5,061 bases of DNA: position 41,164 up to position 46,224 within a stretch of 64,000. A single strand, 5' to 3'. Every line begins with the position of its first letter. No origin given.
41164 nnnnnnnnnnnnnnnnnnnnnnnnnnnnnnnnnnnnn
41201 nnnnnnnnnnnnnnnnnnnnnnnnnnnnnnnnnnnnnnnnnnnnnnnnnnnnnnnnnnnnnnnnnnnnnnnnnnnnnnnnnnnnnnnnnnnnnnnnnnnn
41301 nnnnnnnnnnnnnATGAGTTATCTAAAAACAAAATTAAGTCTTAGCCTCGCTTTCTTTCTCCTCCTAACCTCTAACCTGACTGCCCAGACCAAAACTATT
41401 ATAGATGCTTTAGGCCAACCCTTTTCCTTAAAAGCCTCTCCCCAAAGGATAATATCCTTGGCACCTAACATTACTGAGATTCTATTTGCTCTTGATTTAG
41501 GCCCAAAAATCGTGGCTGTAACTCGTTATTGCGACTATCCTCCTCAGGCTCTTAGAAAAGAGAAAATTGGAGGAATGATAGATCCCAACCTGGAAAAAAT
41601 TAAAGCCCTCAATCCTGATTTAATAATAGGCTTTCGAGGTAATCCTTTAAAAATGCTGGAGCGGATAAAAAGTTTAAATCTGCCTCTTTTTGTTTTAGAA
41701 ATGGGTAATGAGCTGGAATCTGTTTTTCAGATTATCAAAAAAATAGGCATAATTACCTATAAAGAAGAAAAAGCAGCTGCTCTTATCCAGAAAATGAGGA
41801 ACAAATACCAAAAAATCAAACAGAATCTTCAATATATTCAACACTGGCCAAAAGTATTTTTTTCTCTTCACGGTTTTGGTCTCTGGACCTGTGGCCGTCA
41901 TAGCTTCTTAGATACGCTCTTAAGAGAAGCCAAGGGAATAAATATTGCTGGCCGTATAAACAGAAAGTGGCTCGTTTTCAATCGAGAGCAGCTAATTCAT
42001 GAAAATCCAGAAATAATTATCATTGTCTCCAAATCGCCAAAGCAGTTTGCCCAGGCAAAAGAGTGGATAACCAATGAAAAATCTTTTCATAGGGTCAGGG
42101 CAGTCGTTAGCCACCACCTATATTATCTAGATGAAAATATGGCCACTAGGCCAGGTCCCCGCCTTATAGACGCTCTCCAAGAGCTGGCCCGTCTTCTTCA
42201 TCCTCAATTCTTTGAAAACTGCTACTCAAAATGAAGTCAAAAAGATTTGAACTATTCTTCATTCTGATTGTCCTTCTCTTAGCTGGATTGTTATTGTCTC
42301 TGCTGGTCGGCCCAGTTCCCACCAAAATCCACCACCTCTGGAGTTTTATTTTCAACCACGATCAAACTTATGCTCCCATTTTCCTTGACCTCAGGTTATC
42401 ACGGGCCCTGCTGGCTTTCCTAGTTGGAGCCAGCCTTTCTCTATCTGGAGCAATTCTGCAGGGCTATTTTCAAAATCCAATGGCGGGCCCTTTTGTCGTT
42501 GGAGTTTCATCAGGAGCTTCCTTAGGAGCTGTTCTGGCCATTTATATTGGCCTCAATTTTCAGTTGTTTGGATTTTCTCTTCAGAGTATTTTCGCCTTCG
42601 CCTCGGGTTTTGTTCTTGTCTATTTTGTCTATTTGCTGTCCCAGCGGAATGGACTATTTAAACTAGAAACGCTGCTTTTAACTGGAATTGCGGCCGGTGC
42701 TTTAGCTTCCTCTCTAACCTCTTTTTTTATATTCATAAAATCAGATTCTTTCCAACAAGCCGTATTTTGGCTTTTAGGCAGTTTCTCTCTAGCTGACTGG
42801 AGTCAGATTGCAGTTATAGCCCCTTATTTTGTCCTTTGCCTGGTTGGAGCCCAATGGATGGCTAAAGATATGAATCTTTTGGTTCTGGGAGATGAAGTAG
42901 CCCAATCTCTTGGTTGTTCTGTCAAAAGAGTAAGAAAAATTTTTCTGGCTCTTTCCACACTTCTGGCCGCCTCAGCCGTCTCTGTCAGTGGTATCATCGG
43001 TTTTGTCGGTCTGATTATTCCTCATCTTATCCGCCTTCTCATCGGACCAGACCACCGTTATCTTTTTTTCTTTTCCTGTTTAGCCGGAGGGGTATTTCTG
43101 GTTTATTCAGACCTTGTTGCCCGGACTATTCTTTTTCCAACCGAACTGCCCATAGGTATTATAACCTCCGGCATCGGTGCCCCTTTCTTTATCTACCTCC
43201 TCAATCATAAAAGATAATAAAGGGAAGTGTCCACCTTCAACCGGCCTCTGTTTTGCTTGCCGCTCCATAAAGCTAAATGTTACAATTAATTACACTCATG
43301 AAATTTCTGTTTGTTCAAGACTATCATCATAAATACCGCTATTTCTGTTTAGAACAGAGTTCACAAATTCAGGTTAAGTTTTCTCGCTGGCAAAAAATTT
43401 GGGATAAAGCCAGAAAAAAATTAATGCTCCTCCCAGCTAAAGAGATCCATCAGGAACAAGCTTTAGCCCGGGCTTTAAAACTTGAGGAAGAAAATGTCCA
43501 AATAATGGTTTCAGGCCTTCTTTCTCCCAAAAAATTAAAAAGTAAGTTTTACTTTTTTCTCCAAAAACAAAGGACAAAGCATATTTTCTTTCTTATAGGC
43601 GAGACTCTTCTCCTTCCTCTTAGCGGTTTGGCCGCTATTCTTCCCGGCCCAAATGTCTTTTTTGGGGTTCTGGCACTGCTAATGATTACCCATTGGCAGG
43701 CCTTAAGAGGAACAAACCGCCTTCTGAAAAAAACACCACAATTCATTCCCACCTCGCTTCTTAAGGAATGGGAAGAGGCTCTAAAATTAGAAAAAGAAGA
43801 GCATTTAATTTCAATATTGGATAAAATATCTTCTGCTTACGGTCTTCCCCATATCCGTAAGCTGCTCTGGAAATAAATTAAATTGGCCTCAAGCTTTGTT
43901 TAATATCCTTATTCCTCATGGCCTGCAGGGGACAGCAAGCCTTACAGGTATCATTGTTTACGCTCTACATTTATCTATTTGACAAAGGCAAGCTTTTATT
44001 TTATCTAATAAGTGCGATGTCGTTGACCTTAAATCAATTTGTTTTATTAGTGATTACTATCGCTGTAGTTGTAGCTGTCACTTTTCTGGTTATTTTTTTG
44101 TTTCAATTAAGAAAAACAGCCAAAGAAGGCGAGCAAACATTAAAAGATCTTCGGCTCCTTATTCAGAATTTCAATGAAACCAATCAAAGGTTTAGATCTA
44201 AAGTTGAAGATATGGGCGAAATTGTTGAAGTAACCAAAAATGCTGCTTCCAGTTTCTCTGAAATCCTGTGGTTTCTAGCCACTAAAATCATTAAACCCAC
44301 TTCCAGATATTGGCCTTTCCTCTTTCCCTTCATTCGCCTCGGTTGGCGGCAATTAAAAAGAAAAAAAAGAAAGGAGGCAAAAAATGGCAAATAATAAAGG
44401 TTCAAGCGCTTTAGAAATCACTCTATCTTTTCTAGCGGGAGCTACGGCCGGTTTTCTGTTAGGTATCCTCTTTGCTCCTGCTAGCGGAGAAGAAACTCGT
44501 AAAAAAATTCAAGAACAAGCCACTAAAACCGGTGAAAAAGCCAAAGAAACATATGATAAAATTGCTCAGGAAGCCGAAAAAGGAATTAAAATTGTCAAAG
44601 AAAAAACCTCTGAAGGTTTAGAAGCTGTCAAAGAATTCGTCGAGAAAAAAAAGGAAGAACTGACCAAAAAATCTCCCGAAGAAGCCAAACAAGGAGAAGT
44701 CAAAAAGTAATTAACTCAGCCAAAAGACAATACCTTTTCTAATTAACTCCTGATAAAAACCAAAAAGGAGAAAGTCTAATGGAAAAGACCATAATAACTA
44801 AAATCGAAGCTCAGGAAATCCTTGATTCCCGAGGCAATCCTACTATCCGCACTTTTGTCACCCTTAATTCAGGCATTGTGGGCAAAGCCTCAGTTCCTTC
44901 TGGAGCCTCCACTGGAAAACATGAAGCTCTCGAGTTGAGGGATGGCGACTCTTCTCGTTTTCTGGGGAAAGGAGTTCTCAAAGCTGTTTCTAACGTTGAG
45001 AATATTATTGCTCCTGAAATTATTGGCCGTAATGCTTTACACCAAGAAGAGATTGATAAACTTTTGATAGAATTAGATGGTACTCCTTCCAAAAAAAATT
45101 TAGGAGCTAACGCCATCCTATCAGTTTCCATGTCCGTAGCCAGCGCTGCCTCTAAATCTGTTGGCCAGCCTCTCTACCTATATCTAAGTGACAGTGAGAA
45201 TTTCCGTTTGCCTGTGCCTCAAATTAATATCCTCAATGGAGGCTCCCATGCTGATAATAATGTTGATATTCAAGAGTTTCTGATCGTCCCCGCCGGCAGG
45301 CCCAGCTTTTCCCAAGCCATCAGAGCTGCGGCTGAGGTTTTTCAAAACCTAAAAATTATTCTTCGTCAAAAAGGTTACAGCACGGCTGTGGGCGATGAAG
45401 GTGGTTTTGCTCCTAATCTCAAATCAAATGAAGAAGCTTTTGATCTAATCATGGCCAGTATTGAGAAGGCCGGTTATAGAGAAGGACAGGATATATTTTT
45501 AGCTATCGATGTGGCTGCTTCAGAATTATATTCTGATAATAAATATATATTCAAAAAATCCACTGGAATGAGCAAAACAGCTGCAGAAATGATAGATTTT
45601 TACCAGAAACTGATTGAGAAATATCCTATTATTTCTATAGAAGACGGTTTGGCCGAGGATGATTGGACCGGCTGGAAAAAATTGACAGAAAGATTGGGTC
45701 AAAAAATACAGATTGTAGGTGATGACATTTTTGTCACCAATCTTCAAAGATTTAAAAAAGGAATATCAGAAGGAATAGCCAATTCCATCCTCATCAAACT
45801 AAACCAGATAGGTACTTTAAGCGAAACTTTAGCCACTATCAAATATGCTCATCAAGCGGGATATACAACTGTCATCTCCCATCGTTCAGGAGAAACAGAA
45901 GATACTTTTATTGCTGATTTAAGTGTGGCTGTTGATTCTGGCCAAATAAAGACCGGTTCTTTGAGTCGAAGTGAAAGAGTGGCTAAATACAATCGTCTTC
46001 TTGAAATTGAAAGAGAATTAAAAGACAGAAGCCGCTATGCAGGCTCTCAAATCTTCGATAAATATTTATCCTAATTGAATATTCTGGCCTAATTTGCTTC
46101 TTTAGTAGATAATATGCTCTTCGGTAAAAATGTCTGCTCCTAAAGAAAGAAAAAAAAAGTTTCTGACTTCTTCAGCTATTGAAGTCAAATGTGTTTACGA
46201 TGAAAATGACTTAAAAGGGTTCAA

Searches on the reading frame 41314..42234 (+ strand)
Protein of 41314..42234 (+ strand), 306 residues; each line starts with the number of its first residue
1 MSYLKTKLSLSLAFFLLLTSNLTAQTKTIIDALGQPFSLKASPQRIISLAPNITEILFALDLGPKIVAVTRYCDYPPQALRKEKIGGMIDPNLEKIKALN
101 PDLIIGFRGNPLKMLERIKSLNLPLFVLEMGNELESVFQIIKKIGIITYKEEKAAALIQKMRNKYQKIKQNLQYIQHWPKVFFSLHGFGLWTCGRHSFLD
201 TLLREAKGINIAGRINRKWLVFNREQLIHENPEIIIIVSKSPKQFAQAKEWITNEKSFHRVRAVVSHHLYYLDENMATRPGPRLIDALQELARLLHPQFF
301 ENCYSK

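Call 29: search_protein_families(library=pfam, proteins=[window:41314-42234:+], max_evalue=0.00001)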
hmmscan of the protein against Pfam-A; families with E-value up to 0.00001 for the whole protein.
window:41314-42234:+ (306 aa): 1 family
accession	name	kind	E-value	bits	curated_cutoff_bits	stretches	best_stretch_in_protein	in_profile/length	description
PF01497.23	Peripla_BP_2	-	6.5e-27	94.9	27.5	1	46-275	1-234/235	Periplasmic binding protein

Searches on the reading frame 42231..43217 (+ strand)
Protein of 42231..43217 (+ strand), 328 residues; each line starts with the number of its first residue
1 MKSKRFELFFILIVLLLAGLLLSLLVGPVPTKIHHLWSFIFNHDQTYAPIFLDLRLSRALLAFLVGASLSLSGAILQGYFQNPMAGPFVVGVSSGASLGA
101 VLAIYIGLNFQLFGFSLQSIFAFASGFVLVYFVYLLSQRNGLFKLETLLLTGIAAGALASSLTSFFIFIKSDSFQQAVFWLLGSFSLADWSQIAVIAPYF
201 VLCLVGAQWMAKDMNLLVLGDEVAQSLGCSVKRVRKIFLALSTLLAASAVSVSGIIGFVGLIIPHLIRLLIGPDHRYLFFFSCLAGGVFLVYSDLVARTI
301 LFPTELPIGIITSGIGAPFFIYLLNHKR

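Call 29: search_protein_families(library=pfam, proteins=[window:42231-43217:+], max_evalue=0.00001)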
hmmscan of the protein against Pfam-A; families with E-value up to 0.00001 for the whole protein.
window:42231-43217:+ (328 aa): 1 family
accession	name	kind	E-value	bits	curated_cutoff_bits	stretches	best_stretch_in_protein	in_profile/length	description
PF01032.23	FecCD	-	1.1e-96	324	26.5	1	15-324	1-309/311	FecCD transport family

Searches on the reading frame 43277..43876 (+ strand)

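Call 29: search_protein_families(library=pfam, proteins=[window:43277-43876:+], max_evalue=0.00001)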
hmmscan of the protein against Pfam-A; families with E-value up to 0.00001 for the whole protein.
window:43277-43876:+ (199 aa): 1 family
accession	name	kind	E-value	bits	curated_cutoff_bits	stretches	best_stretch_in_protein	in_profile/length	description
PF10173.14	Mit_KHE1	-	2.1e-07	31.7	22.5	1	59-150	93-185/188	Mitochondrial K+-H+ exchange-related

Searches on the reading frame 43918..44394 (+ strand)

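Call 29: search_protein_families(library=pfam, proteins=[window:43918-44394:+], max_evalue=0.00001)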
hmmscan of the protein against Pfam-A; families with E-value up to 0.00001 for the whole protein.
window:43918-44394:+ (158 aa): 1 family
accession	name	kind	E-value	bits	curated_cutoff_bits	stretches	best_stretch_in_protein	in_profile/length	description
PF06103.16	DUF948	-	6.5e-06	26.7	37.2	0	43-101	3-72/89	Bacterial protein of unknown function (DUF948)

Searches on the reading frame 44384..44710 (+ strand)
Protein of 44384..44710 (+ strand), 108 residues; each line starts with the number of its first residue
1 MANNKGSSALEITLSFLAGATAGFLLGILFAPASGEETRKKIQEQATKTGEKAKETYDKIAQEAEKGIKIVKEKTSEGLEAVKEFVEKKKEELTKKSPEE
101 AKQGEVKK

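Call 29: search_protein_families(library=pfam, proteins=[window:44384-44710:+], max_evalue=0.00001)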
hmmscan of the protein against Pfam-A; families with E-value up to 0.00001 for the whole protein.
window:44384-44710:+ (108 aa): 1 family
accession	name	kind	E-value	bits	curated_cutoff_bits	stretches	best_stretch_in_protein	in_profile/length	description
PF12732.12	YtxH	-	1.4e-16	61.2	37.5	1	14-87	2-64/71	YtxH-like protein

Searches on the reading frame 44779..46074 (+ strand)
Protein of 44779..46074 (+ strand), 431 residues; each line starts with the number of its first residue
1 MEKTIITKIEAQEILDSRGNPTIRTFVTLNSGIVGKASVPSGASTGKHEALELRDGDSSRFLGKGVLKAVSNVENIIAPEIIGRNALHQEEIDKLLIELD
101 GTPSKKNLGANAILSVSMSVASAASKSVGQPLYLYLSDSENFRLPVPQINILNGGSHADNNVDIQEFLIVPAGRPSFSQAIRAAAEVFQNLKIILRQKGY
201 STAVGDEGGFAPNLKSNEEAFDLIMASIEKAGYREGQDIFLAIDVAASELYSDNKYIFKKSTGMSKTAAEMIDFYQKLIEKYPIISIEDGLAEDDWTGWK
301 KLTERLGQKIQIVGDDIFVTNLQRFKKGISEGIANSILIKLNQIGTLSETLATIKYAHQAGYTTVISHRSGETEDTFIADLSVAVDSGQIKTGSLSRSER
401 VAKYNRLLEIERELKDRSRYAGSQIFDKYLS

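Call 29: search_protein_families(library=pfam, proteins=[window:44779-46074:+], max_evalue=0.00001)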
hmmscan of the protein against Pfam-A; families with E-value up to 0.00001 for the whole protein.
window:44779-46074:+ (431 aa): 3 families
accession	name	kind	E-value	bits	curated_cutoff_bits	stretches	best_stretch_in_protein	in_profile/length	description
PF00113.28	Enolase_C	-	3.7e-125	417.6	21.5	1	143-426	3-293/296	Enolase, C-terminal TIM barrel domain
PF03952.21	Enolase_N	-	1.9e-55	187.1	35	1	6-136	1-131/131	Enolase, N-terminal domain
PF13378.12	MR_MLE_C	-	1.5e-06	28.5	29.4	1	267-384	56-168/219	Enolase C-terminal domain-like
